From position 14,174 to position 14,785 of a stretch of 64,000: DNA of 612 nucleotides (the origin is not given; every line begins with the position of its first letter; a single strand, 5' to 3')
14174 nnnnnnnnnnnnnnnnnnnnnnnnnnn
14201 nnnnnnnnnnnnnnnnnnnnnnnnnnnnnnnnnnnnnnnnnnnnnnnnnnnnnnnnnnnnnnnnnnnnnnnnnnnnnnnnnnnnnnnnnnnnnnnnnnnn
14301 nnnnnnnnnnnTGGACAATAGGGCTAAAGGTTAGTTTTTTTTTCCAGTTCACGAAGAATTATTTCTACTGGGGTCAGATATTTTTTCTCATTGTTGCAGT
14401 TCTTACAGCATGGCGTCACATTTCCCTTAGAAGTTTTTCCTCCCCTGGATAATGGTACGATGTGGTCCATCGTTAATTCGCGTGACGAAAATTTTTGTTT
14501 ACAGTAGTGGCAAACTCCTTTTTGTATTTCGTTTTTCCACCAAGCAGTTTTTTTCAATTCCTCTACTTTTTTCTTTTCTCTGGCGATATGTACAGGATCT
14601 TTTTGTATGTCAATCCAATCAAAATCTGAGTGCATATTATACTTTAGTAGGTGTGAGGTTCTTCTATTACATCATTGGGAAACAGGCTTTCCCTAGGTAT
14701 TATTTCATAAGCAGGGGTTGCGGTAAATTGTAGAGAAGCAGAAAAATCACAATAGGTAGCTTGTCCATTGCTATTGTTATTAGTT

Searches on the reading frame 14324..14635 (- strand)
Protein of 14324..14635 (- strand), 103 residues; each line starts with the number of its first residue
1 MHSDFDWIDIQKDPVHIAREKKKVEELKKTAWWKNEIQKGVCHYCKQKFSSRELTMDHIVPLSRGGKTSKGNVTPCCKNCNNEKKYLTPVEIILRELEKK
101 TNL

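Call 3: search_protein_families(library=pfam, proteins=[window:14324-14635:-], max_evalue=0.01)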
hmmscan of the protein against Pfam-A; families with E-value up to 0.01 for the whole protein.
window:14324-14635:- (103 aa): 5 families
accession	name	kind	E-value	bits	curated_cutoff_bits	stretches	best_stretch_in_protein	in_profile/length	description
PF01844.29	HNH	-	1.3e-13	51.3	21.4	1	42-85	1-45/47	HNH endonuclease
PF14279.12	HNH_5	-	1.9e-13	50.5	27.5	1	42-85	1-44/56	HNH endonuclease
PF13395.12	HNH_4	-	8.3e-07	29.3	22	1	42-89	1-53/54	HNH endonuclease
PF13695.12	Zn_ribbon_3CxxC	-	0.00025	22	23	1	42-101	8-68/100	Zinc-binding domain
PF06467.20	zf-FCS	-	0.004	17.4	22.4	0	42-68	7-27/39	MYM-type Zinc finger with FCS sequence motif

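Call 4: search_protein_families(library=ncbifam, proteins=[window:14324-14635:-], max_evalue=0.01)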
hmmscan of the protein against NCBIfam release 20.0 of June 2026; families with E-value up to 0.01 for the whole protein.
window:14324-14635:- (103 aa): 3 families
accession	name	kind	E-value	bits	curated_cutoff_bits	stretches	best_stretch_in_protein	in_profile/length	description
NF049971.1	CRISPR_Cas9d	exception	3.4e-12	45.9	375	1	36-91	542-600/986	type II CRISPR RNA-guided endonuclease Cas9d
NF040563.1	guided_IscB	equivalog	1.9e-07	30.5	175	1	41-88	194-239/314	RNA-guided endonuclease IscB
TIGR01865.2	cas_Csn1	equivalog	3.9e-07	28.7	100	1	36-96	570-634/1070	type II CRISPR RNA-guided endonuclease Cas9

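Call 70: search_protein_families(library=padloc, proteins=[window:14324-14635:-], max_evalue=0.001)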
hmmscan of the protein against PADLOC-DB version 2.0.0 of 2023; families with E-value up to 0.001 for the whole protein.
window:14324-14635:- (103 aa): 22 families
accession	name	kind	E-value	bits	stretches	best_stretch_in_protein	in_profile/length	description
PDLC03418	REase_II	-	6.4e-08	30.1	1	35-82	320-367/372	Type II restriction enzyme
PDLC00325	PtuB1|PtuB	-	2.1e-06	25.5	1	24-87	35-104/213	Unknown function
PDLC04262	PDC-M01B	-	5.7e-06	24.3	1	16-83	58-122/259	-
PDLC00973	Cas9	-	9.1e-06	22.4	1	7-93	576-664/830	CRISPR subtype II RNA-guided endonuclease Cas9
PDLC01256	Cas9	-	1.2e-05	22.3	1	25-94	499-568/711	"CAS-II-A,CAS-II-B,CAS-II-C; effector__SPE"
PDLC03656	mREase_IV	-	2.2e-05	22.4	1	12-88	177-259/277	Type IV methyl-directed restriction enzyme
PDLC04259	PDC-M01B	-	2.7e-05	22.3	1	38-86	93-140/277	-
PDLC04248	PDC-M01B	-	2.9e-05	22.1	1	36-90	31-84/216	-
PDLC00353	PtuB1|PtuB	-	3.3e-05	21.8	1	34-70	45-79/196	Unknown function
PDLC04266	PDC-M01B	-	3.7e-05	21.4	1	9-85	61-139/281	-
PDLC00335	PtuB1|PtuB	-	3.8e-05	21.3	1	19-88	27-102/214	Unknown function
PDLC00345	PtuB1|PtuB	-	4.7e-05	21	1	20-85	31-102/223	Unknown function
PDLC00315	PtuB1|PtuB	-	6.1e-05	20.9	1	41-85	32-77/227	Unknown function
PDLC04264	PDC-M01B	-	0.00012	20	1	35-87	96-147/282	-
PDLC00356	PtuB1|PtuB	-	0.00034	18.2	1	35-70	46-79/196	Unknown function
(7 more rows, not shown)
